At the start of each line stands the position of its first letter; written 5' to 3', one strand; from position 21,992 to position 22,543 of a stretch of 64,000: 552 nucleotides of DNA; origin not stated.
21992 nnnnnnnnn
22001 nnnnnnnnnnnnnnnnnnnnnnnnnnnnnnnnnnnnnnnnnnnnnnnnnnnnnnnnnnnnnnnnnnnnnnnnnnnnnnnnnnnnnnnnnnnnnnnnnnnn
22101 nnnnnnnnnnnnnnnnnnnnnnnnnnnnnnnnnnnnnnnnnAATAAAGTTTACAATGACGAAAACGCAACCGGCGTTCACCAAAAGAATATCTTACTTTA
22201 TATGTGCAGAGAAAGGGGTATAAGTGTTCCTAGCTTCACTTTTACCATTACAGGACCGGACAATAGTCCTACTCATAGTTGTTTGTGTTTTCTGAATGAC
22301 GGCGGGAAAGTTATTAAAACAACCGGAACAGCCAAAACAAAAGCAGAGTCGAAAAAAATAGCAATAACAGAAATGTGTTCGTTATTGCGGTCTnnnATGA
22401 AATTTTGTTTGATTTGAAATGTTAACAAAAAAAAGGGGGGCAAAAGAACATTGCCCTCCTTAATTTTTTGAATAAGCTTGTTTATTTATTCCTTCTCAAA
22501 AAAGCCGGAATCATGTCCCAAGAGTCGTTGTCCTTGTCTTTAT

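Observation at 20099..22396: AT-rich stand-alone SF2 DEAH helicase with a C-terminal dsRBD-like domain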

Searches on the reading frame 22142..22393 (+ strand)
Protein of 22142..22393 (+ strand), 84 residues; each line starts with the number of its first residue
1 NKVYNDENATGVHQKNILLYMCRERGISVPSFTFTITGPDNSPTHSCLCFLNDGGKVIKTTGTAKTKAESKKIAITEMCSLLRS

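Call 13: search_solved_structures(query=window:22142-22393:+, max_evalue=10, show_alignments=4)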
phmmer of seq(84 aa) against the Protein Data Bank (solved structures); distinct sequences matched with E-value up to 10: 14.
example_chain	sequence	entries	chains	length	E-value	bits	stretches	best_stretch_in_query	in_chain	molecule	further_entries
9jmu_A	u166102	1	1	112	0.0016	22.1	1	9-76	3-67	Double-stranded RNA-binding protein 3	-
9nqx_A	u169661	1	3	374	0.012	19.3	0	18-55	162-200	Sialidase-2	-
4nc5_A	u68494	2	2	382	0.024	18.3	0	17-55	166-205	Sialidase-2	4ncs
2f28_A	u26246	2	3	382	0.024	18.3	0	17-55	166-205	Sialidase 2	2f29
1snt_A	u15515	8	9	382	0.025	18.3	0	17-55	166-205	Sialidase 2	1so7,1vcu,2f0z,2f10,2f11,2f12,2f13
2f26_A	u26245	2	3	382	0.025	18.3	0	17-55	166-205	Sialidase 2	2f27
2f24_A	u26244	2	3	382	0.025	18.3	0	17-55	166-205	Sialidase 2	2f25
2a11_A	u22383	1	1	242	0.03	18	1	11-74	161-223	Ribonuclease III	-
9jmt_A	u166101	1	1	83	0.084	16.6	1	15-71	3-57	Double-stranded RNA-binding protein 3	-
2n3f_A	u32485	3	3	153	0.31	14.8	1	11-68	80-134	Double-stranded RNA-binding protein 4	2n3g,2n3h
2dix_A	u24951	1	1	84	0.4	14.4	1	11-41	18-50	Interferon-inducible double stranded RNA-dependent protein kinase activator A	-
8i9j_C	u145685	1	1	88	1.3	12.8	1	31-74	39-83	RNA-binding protein E3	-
8yz6_E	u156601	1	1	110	1.4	12.7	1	14-34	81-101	Fab light chain of JH-8B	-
4gpr_A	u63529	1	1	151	1.9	12.3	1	29-52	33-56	Ubiquitin-conjugating enzyme family protein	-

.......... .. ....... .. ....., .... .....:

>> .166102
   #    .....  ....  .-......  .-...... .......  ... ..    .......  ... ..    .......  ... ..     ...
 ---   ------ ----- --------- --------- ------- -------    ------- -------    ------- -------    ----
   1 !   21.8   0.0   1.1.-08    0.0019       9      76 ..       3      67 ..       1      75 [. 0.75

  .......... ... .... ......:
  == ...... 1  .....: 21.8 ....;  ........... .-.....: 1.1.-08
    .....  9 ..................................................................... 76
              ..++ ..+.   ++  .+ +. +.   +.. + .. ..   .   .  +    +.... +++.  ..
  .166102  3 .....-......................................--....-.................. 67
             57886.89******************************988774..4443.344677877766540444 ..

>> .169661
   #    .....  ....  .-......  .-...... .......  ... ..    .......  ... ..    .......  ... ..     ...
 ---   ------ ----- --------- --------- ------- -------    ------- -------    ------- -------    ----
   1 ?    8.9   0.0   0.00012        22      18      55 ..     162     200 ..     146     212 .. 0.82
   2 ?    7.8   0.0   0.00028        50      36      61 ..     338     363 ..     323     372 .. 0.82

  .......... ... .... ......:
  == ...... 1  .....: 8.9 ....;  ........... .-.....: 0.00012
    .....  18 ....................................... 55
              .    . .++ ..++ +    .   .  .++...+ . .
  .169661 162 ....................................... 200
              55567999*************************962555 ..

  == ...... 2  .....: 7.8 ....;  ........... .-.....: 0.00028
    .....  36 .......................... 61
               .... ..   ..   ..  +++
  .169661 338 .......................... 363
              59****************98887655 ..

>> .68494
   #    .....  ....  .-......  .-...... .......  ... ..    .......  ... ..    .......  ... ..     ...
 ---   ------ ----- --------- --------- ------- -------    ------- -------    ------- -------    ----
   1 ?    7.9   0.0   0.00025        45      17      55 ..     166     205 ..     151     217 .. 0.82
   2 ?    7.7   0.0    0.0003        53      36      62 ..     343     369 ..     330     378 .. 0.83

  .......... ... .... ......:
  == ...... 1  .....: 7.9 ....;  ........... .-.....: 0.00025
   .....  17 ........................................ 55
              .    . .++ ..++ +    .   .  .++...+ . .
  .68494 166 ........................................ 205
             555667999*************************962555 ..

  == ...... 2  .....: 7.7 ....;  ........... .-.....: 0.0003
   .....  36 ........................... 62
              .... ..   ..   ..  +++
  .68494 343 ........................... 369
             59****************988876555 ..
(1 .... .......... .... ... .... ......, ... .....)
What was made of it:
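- On dsRBD (Pfam dsrm, PF00035): The PDB search gives DRB3 at 1.6e-3, plus RNase III, DRB4, PACT and E3 (call 13).
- Checked: phmmer against the PDB gives DRB3 dsRBD at 1.6e-3, then Mtb RNase III, DRB4, PACT and vaccinia E3 (call 13).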

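Call 25: search_protein_representatives(protein=window:22142-22393:+)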
Query: 84 residues. Proteins with E-value up to 0.001 (for the whole library): 38; up to 1e-10: 3; up to 1e-30: 1. The best 38 are listed.
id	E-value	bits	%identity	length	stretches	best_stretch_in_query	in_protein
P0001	1.2e-48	178.4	100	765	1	1-84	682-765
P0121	2.8e-13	65.9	27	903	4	16-81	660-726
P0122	1.0e-11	60.9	26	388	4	15-80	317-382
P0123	1.1e-10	57.6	26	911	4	28-82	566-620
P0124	2.3e-10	56.6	40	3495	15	22-51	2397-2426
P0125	5.9e-09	52.1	49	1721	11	23-51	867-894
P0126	2.0e-08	50.4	29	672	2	12-81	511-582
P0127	9.4e-08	48.3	25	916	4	19-80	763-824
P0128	1.8e-07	47.4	33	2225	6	18-61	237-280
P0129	2.2e-07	47.1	29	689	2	13-82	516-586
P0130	2.4e-07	47.0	35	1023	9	12-63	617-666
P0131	3.1e-07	46.6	31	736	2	21-82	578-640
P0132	8.7e-07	45.2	36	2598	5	30-69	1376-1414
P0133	2.2e-06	43.9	28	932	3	18-80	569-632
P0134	2.2e-06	43.9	27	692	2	12-73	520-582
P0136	7.6e-06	42.2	30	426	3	11-78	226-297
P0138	1.5e-05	41.2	24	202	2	7-83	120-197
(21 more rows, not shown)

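Call 26: search_protein_families(library=pfam, proteins=[P0121, P0122, P0123, P0126, P0127, P0129, P0131, P0133, P0136, P0138], max_evalue=0.001)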
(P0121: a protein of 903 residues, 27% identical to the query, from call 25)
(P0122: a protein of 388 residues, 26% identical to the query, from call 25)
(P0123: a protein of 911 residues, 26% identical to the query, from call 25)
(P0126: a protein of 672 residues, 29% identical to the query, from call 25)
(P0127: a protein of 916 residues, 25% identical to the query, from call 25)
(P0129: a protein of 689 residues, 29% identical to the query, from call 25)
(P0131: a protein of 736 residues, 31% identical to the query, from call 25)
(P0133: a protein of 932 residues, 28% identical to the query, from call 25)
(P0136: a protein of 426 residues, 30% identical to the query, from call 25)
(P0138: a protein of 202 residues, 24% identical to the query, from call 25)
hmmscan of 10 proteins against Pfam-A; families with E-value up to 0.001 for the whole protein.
P0121 (903 aa): 2 families
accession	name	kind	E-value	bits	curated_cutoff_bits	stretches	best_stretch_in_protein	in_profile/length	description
PF00773.25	RNB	-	8e-65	219.7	29.3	1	36-327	10-324/326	RNB domain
PF00035.32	dsrm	-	7.7e-31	106.9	23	3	558-624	4-66/66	Double-stranded RNA binding motif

P0122 (388 aa): 2 families
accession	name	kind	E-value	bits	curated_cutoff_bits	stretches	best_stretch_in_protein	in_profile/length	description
PF00035.32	dsrm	-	4.5e-28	98.1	23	3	140-209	1-66/66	Double-stranded RNA binding motif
PF14709.13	DND1_DSRM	-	5.2e-06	27.1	25.7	0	142-208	5-78/80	double strand RNA binding domain from DEAD END PROTEIN 1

P0123 (911 aa): 3 families
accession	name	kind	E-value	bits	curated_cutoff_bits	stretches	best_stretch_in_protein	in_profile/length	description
PF00773.25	RNB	-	2.7e-66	224.5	29.3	1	33-325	10-325/326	RNB domain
PF00035.32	dsrm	-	1.2e-28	99.9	23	3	565-618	13-64/66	Double-stranded RNA binding motif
PF14709.13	DND1_DSRM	-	0.00024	21.8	25.7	0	661-716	14-77/80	double strand RNA binding domain from DEAD END PROTEIN 1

P0126 (672 aa): 3 families
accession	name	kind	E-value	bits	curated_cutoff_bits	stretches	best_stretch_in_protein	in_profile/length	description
PF00773.25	RNB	-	9.2e-53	180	29.3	1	9-298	10-322/326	RNB domain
PF00035.32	dsrm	-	4.5e-31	107.7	23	2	601-669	1-65/66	Double-stranded RNA binding motif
PF14709.13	DND1_DSRM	-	6e-12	46.1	25.7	1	601-669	3-78/80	double strand RNA binding domain from DEAD END PROTEIN 1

P0127 (916 aa): 3 families
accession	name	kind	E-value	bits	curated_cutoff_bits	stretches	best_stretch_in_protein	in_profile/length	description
PF00773.25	RNB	-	8.8e-65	219.5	29.3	1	44-336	10-325/326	RNB domain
PF00035.32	dsrm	-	2.7e-27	95.6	23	3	659-728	1-66/66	Double-stranded RNA binding motif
PF03368.19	Dicer_dimer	-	4e-05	24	23.7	0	707-734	51-78/89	Dicer dimerisation domain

P0129 (689 aa): 4 families
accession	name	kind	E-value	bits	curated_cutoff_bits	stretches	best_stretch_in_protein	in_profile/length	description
PF00773.25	RNB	-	3.8e-55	187.9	29.3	1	9-300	10-324/326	RNB domain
PF00035.32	dsrm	-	5.4e-24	85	23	2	616-682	1-63/66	Double-stranded RNA binding motif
PF14709.13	DND1_DSRM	-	1e-06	29.4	25.7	0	616-647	3-35/80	double strand RNA binding domain from DEAD END PROTEIN 1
PF24385.1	DSRM_DHX29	-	0.00041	20.9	27.4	1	616-642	3-29/149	ATP-dependent RNA helicase DHX29, DSRM-like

P0131 (736 aa): 3 families
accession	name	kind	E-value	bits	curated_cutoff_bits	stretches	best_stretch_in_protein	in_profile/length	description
PF00773.25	RNB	-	1.5e-65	222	29.3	1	39-331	10-325/326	RNB domain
PF00035.32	dsrm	-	1.3e-30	106.2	23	2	661-727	1-64/66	Double-stranded RNA binding motif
PF14709.13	DND1_DSRM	-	2.9e-10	40.7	25.7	1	664-728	6-78/80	double strand RNA binding domain from DEAD END PROTEIN 1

P0133 (932 aa): 3 families
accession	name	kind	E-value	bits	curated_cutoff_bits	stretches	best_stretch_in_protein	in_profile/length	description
PF00773.25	RNB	-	1.7e-63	215.3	29.3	1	30-325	7-325/326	RNB domain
PF00035.32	dsrm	-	6.9e-21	75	23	2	568-634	4-66/66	Double-stranded RNA binding motif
PF24995.1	DSRM_2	-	1.4e-05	25.9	27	0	694-738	35-78/79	dsRNA binding domain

P0136 (426 aa): 2 families
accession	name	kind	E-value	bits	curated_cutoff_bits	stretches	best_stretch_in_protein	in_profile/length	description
PF00035.32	dsrm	-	2.8e-39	134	23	3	127-198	1-66/66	Double-stranded RNA binding motif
PF14709.13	DND1_DSRM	-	1.9e-18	67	25.7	2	126-198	2-79/80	double strand RNA binding domain from DEAD END PROTEIN 1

P0138 (202 aa): 2 families
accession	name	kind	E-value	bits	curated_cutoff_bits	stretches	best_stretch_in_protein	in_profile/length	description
PF00035.32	dsrm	-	3.2e-26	92.1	23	2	127-194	1-64/66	Double-stranded RNA binding motif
PF14709.13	DND1_DSRM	-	1.1e-13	51.7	25.7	2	126-197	2-80/80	double strand RNA binding domain from DEAD END PROTEIN 1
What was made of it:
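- On dsRBD (Pfam dsrm, PF00035): phmmer against 1.84e9 proteins gives a best hit of 2.8e-13, and all 10 scanned hits are dsrm proteins (calls 25, 26).
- Checked: All 10 scanned against Pfam are dsrm proteins (calls 25, 26).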

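Call 27: list_cluster_members(proteins=[P0121, P0122, P0123, P0126, P0127, P0129, P0131, P0136, P0138, P0001])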
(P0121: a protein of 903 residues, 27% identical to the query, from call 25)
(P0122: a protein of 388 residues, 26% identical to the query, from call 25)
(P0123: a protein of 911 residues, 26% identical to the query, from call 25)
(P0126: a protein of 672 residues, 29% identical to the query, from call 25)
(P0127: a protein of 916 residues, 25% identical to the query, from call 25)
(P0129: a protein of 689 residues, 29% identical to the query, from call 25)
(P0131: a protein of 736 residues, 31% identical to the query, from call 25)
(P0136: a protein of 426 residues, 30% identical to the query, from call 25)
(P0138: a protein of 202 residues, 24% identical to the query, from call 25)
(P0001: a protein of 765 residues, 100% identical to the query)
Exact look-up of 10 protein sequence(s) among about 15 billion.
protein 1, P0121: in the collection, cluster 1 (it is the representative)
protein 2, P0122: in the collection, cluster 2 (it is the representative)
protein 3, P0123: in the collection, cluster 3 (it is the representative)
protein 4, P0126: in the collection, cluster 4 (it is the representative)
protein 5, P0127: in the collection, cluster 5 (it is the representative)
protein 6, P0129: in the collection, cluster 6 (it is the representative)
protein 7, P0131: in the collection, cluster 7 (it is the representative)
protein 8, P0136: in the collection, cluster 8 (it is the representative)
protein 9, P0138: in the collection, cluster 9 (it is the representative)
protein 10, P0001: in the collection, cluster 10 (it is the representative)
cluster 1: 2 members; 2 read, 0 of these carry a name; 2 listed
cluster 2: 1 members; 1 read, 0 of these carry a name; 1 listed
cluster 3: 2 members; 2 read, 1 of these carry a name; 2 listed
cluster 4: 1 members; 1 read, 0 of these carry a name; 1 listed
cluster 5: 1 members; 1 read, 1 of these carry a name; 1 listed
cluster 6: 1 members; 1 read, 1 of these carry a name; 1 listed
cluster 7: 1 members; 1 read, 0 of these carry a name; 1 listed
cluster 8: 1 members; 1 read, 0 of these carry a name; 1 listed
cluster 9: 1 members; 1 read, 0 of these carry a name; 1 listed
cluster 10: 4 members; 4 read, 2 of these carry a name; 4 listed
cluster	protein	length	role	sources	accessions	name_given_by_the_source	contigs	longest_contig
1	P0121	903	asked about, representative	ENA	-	-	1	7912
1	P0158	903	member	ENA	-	-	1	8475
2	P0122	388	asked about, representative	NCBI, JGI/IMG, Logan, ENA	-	-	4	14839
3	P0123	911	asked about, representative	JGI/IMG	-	ribonuclease R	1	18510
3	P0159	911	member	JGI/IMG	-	-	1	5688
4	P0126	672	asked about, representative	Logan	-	-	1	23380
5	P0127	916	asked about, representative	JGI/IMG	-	ribonuclease R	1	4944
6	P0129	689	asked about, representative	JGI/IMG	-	ribonuclease R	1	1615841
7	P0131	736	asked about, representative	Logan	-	-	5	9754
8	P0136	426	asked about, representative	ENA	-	-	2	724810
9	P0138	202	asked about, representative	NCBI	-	-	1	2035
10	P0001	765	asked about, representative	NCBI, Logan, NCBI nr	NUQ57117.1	MAG: DEAD/DEAH box helicase family protein [Candidatus Paceibacter sp.] | DEAD/DEAH box helicase family protein [Candidatus Paceibacter sp.]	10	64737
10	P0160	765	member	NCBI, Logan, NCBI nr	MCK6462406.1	MAG: DEAD/DEAH box helicase family protein [Candidatus Pacebacteria bacterium] | DEAD/DEAH box helicase family protein [Candidatus Paceibacterota bacterium]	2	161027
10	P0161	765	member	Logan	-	-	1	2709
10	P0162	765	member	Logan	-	-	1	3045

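Call 39: predict_structure(alignment_id=A1)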
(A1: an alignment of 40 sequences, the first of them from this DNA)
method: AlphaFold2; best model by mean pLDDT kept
length: 84 residues; sequences in the alignment: 40
mean_pLDDT: 89.5   pTM: 0.76
mean pLDDT of the five models: 89.5, 89.0, 88.5, 88.2, 88.0
residues with pLDDT >= 90: 69; 70-90: 4; 50-70: 6; < 50: 5
segments of 3 or more residues with pLDDT < 50: 1-5
pLDDT, mean of each block of 10 residues (from residue 1): 49 87 96 97 98 96 97 96 93
secondary structure, 60 per line:
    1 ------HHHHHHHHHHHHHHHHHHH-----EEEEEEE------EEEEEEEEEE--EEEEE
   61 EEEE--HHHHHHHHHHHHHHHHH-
elements in order: H7-25 E31-37 E44-53 E56-64 H67-83
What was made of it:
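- On dsRBD (Pfam dsrm, PF00035): AF2 pLDDT 89.5 (call 39).
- Checked: AF2 model has pLDDT 89.5 with alpha-beta-beta-beta-alpha order (call 39).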

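Call 42: fold_search(model_id=the predicted structure, library=pdb)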
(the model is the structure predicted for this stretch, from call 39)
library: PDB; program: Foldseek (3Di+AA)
matches with E <= 10: 1304; with E <= 0.001: 34
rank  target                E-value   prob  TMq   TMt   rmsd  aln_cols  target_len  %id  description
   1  1di2_A                1.1e-05  1.00  0.73  0.87   1.3        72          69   17  CRYSTAL STRUCTURE OF A DSRNA-BINDING DOMAIN COMPLEXED WITH DSRNA: MOLECULAR BASIS OF DOUBLE-STRANDED RNA-PROTEIN INTER (released 1999-12-02)
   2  5npg_MODEL_1_A        2.0e-05  1.00  0.62  0.63   2.6        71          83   24  Solution structure of Drosophila melanogaster Loquacious dsRBD1 (released 2017-10-04)
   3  8yig_B                3.2e-05  1.00  0.73  0.67   1.3        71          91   22  DmDcr-2/LoqsPD/slm2 in initial binding state (released 2025-03-05)
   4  8dfv_K                3.2e-05  1.00  0.69  0.25   4.8        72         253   24  Structural Basis of MicroRNA Biogenesis by Dicer-1 and Its Partner Protein Loqs-PB - complex IIa (released 2022-11-16)
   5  5n8l_MODEL_1_A        3.9e-05  1.00  0.71  0.40   8.4        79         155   18  Structure of TRBP dsRBD 1 and 2 in complex with a 19 bp siRNA (Complex B) (released 2018-02-21)
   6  8igd_A                6.5e-05  1.00  0.73  0.74   2.1        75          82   16  The crystal structure of the minimal interaction domains of DRB7.2:DRB4 complex (released 2024-06-26)
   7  2nug_B                9.0e-05  1.00  0.69  0.28   5.8        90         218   19  Crystal structure of RNase III from Aquifex aeolicus complexed with ds-RNA at 1.7-Angstrom Resolution (released 2007-11-20)
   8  9jmu_MODEL_1_A        1.0e-04  1.00  0.70  0.57   2.6        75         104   32  Solution structure of DRB3 dsRBD2 (i.e. DRB3 (83-185)) (released 2026-03-25)
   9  2n3h_MODEL_1_A        1.3e-04  1.00  0.65  0.75   2.4        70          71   23  Solution structure of DRB4 dsRBD2 (viz. DRB4(81-151)) (released 2016-09-07)
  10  8z49_MODEL_1_A        1.6e-04  1.00  0.65  0.57   5.8        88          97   14  Solution Structure of DRB7.2 M, the dsRBD region of DRB7.2 (released 2025-04-23)
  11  7zpk_C                1.7e-04  1.00  0.67  0.26   2.1        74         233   16  Mammalian Dicer in the "pre-dicing state" with pre-miR-15a substrate and TARBP2 subunit (released 2022-11-16)
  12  2nug_A                1.7e-04  1.00  0.68  0.28   5.8        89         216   19  Crystal structure of RNase III from Aquifex aeolicus complexed with ds-RNA at 1.7-Angstrom Resolution (released 2007-11-20)
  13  9k9p_A                2.5e-04  1.00  0.73  0.72   2.3        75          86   17  crystal structure of Arabidopsis DCL4 dsRBD2 in complex with DRB4 CTD (released 2026-02-18)
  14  8igd_B                2.5e-04  1.00  0.70  0.73   2.1        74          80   16  The crystal structure of the minimal interaction domains of DRB7.2:DRB4 complex (released 2024-06-26)
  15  1yz9_A                2.7e-04  1.00  0.70  0.28   7.0        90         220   19  Crystal structure of RNase III mutant E110Q from Aquifex aeolicus complexed with double stranded RNA at 2.1-Angstrom R (released 2005-11-22)
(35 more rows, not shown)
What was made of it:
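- On dsRBD (Pfam dsrm, PF00035): Foldseek top 50 are all dsRBDs, with 1di2 at TM 0.87 and rmsd 1.3 Å (call 42).
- Closest known: Eukaryotic helicase + dsRBD proteins: DHX9/MLE. Same: The query dsRBD model superposes on the Loqs, TRBP, DHX9 and MLE dsRBDs (call 42).
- Checked: The top 50 Foldseek PDB hits are all dsRBDs (call 42).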

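Call 63: find_encoding_contigs(protein=P0129, flank=5000, max_places=1)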
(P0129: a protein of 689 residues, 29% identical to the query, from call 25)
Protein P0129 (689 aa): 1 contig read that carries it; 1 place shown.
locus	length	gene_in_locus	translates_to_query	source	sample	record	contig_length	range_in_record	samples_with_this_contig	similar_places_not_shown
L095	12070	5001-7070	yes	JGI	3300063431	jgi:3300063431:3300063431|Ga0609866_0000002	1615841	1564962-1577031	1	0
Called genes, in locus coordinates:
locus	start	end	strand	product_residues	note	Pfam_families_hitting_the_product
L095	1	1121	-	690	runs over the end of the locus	-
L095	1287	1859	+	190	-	-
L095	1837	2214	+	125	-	-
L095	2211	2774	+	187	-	PF08712:Nfu_N, PF01106:NifU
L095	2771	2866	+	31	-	-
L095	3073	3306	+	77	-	PF15731:MqsA_antitoxin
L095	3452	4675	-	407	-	-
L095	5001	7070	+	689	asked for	PF00773:RNB, PF14709:DND1_DSRM (faint), PF00035:dsrm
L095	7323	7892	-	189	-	-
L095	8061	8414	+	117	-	-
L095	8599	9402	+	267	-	PF00149:Metallophos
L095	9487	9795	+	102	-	-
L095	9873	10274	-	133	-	-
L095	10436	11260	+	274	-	PF00149:Metallophos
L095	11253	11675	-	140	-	-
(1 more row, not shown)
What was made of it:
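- Tried and rejected: One of them sits on an ORFan-rich 1.6-Mb contig of unknown taxonomy (call 63).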
